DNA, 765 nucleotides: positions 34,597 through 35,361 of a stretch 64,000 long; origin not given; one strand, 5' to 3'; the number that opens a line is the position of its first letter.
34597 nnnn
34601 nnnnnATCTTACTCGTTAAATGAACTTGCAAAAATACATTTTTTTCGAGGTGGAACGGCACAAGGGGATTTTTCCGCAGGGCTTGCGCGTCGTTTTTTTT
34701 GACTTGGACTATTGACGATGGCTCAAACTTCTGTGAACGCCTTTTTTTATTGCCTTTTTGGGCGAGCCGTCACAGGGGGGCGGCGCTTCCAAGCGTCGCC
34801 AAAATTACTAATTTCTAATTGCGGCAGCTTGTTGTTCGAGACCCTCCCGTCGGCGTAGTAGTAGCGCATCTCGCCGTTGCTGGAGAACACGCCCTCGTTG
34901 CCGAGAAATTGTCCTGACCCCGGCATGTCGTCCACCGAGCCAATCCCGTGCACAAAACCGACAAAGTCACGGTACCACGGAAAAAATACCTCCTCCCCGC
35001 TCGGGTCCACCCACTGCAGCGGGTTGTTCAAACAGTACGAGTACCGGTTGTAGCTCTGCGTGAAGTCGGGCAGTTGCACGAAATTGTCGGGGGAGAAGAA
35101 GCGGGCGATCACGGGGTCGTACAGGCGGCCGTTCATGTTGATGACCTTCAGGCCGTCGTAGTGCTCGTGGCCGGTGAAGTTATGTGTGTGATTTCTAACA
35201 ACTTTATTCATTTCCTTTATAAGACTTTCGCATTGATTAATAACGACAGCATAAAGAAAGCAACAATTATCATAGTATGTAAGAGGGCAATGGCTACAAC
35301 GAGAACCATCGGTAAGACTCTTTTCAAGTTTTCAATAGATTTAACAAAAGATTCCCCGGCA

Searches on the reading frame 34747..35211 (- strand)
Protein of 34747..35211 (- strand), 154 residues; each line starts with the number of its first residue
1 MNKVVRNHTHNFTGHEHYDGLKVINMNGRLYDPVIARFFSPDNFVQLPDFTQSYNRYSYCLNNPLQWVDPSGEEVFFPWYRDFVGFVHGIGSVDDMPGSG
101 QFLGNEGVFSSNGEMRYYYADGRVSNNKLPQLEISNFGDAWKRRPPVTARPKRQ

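Call 3: search_protein_families(library=ncbifam, proteins=[window:34747-35211:-], max_evalue=1)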
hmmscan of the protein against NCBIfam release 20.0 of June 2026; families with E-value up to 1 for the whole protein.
window:34747-35211:- (154 aa): 1 family
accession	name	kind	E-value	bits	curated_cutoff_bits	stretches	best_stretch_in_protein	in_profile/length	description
TIGR03696.1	Rhs_assc_core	domain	3e-16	59.7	32.5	1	8-72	15-75/76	RHS repeat-associated core domain-containing protein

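Call 4: search_protein_families(library=pfam, proteins=[window:34747-35211:-], max_evalue=1)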
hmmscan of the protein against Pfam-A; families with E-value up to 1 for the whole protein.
window:34747-35211:- (154 aa): 0 families
